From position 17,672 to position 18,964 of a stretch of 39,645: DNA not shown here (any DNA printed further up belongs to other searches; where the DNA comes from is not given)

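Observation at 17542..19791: Overlap-chained cassette: zinc-ribbon protein, anticodon-domain-less AsnRS-type core, radical-SAM (SPASM/twitch-like) enzyme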

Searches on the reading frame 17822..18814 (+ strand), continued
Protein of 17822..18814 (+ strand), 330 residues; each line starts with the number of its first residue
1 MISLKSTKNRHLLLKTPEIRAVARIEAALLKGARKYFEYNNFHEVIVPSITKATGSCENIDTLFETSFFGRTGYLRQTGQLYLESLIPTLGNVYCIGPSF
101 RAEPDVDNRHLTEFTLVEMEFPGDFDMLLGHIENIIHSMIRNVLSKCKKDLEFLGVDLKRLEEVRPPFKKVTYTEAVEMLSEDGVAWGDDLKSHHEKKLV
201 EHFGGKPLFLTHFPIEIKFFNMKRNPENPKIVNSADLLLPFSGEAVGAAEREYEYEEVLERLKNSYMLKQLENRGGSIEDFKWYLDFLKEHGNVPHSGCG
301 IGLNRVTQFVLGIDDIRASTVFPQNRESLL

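Call 79: search_solved_structures(query=L081:4932-5930:+, max_evalue=0.001)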
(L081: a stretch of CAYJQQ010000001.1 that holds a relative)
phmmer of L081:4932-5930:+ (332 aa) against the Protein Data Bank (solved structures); distinct sequences matched with E-value up to 0.001: 13.
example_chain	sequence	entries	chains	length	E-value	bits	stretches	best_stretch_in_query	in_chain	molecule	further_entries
2qt3_A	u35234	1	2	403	7.9e-20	74.6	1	24-331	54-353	N-isopropylammelide isopropyl amidohydrolase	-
4cqb_A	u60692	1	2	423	8.5e-20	74.5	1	24-331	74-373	N-ISOPROPYLAMMELIDE ISOPROPYL AMIDOHYDROLASE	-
4cqc_A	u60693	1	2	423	1.3e-19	73.9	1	24-331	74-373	N-ISOPROPYLAMMELIDE ISOPROPYL AMIDOHYDROLASE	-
5akq_A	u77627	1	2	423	4.6e-19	72.1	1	24-331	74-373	N-ISOPROPYLAMMELIDE ISOPROPYL AMIDOHYDROLASE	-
4cqd_A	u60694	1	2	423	1.8e-18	70.1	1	24-331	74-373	N-ISOPROPYLAMMELIDE ISOPROPYL AMIDOHYDROLASE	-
4r7w_A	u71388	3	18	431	5.3e-15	58.7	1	63-310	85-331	Cytosine deaminase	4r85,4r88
1k6w_A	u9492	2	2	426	1.9e-13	53.6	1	60-317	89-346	Cytosine Deaminase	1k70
3o7u_A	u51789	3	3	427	2e-13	53.5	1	60-317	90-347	Cytosine deaminase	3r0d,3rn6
1r9z_A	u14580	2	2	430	2e-13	53.5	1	60-317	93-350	Cytosine deaminase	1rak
1r9x_A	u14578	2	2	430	2.8e-13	53.1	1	60-317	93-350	Cytosine deaminase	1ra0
1r9y_A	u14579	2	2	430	5.2e-13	52.1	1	60-317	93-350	Cytosine deaminase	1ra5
3g77_A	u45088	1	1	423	3.1e-12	49.6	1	60-317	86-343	Cytosine deaminase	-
6nbo_A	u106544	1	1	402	0.0001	24.9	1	82-248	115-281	N-isopropylammelide isopropylaminohydrolase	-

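Call 81: search_protein_families(library=pfam, proteins=[L081:3278-4945:+, L079:4272-5879:+, L095:4096-5715:-, L079:3536-4258:+, L079:898-2388:+, L070:7426-9279:+, L077:4878-5732:+, L077:7497-8561:+, L078:7087-7467:+], max_evalue=0.001)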
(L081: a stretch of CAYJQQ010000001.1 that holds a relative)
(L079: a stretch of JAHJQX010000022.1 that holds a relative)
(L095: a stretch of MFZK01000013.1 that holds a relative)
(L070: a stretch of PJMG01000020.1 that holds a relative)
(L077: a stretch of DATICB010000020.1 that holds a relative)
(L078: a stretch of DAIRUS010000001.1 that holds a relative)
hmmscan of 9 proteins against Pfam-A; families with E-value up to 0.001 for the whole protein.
L081:3278-4945:+ (555 aa): 4 families
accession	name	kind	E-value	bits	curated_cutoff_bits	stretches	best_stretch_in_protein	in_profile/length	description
PF00764.25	Arginosuc_synth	-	3.2e-67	226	27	1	33-194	1-162/162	Arginosuccinate synthase N-terminal HUP domain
PF20979.2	Arginosuc_syn_C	-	7.4e-64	215.8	27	1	203-421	1-218/219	Arginosuccinate synthase C-terminal domain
PF02142.27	MGS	-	5.8e-16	58.8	24.1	1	442-531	2-94/94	MGS-like domain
PF06508.19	QueC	-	3.4e-05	23.9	22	1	33-100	1-69/210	Queuosine biosynthesis protein QueC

L079:4272-5879:+ (535 aa): 4 families
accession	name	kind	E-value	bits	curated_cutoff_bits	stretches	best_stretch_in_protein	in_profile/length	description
PF00764.25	Arginosuc_synth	-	4.1e-67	225.7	27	1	22-183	1-162/162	Arginosuccinate synthase N-terminal HUP domain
PF20979.2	Arginosuc_syn_C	-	5.7e-66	222.7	27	1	192-410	1-218/219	Arginosuccinate synthase C-terminal domain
PF02142.27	MGS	-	2.8e-19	69.5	24.1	1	431-519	2-94/94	MGS-like domain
PF06508.19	QueC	-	2.3e-05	24.4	22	1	22-89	1-69/210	Queuosine biosynthesis protein QueC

L095:4096-5715:- (539 aa): 4 families
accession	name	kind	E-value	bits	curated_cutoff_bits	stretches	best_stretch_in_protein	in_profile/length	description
PF20979.2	Arginosuc_syn_C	-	2.4e-66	223.9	27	1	192-410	1-218/219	Arginosuccinate synthase C-terminal domain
PF00764.25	Arginosuc_synth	-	4e-65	219.2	27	1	22-183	1-162/162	Arginosuccinate synthase N-terminal HUP domain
PF02142.27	MGS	-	2.8e-12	47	24.1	1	431-521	2-93/94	MGS-like domain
PF06508.19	QueC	-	1.2e-05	25.4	22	1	22-187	1-180/210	Queuosine biosynthesis protein QueC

L079:3536-4258:+ (240 aa): 0 families

L079:898-2388:+ (496 aa): 1 family
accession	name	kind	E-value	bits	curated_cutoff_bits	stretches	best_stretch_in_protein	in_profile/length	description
PF02449.21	Glyco_hydro_42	-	0.00011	22.1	21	0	193-350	182-334/376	Beta-galactosidase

L070:7426-9279:+ (617 aa): 3 families
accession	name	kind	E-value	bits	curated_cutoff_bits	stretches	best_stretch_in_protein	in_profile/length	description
PF01180.27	DHO_dh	-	2.7e-23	83.1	27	1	134-366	63-285/291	Dihydroorotate dehydrogenase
PF01207.24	Dus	-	1.7e-05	24.6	20.4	0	311-377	175-241/311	Dihydrouridine synthase (Dus)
PF24390.1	PRTase-CE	-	0.00038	20.9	27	0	458-577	49-157/253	PRTase-CE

L077:4878-5732:+ (284 aa): 2 families
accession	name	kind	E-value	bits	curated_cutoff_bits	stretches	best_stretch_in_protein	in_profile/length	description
PF02882.25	THF_DHG_CYH_C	-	1e-34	119.6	27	1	156-280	34-158/160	Tetrahydrofolate dehydrogenase/cyclohydrolase, NAD(P)-binding domain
PF00763.28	THF_DHG_CYH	-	2.8e-33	115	32.8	1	3-117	1-115/115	Tetrahydrofolate dehydrogenase/cyclohydrolase, catalytic domain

L077:7497-8561:+ (354 aa): 2 families
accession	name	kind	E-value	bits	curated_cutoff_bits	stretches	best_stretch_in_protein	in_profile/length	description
PF01180.27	DHO_dh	-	1.1e-16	61.3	27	1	43-351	8-285/291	Dihydroorotate dehydrogenase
PF01207.24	Dus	-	0.00016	21.3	20.4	0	295-348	174-226/311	Dihydrouridine synthase (Dus)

L078:7087-7467:+ (126 aa): 1 family
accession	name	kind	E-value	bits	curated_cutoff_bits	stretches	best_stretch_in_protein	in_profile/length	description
PF02142.27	MGS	-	3e-17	63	24.1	1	13-107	2-94/94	MGS-like domain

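Call 85: find_encoding_contigs(protein=P0003, flank=5000, max_places=1)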
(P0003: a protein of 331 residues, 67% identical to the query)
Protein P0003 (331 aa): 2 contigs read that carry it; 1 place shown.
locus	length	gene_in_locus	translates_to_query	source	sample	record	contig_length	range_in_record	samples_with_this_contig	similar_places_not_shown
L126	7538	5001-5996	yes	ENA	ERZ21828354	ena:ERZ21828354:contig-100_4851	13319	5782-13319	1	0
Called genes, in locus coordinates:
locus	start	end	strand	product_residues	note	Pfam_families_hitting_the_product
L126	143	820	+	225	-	PF14382:ECR1_N (weak), PF22625:ECR1_N_2 (faint), PF21266:S1_RRP4, PF00013:KH_1 (weak), PF15985:KH_6 (weak)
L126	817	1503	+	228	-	PF01138:RNase_PH, PF03725:RNase_PH_C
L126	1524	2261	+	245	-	PF01138:RNase_PH, PF03725:RNase_PH_C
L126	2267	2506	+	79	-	PF01780:Ribosomal_L37ae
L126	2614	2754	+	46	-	PF03604:Zn_ribbon_RPAB4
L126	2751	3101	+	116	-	PF01920:Prefoldin_2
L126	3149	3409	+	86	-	PF03685:UPF0147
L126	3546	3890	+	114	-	PF04472:SepF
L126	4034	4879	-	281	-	-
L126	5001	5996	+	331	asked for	PF00152:tRNA-synt_2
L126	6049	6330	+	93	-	PF00293:NUDIX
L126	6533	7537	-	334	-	?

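Call 86: find_encoding_contigs(protein=P0010, flank=5000, max_places=1)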
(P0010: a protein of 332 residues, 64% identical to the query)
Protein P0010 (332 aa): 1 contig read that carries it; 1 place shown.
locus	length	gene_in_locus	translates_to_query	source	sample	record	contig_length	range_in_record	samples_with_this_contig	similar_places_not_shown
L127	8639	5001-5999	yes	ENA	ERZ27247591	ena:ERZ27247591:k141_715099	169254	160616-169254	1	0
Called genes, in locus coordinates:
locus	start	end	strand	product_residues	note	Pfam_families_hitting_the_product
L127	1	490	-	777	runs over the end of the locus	PF00133:tRNA-synt_1, PF09334:tRNA-synt_1g, PF08264:Anticodon_1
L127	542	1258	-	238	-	PF00149:Metallophos, PF14582:Metallophos_3 (faint)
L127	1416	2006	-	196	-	-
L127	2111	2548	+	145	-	PF02643:DUF192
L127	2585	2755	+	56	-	-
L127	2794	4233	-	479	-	PF00478:IMPDH, PF00571:CBS, PF03060:NMO, PF00977:His_biosynth (weak), PF01070:FMN_dh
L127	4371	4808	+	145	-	-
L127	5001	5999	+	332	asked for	PF00152:tRNA-synt_2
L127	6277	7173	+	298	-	-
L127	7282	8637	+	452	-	?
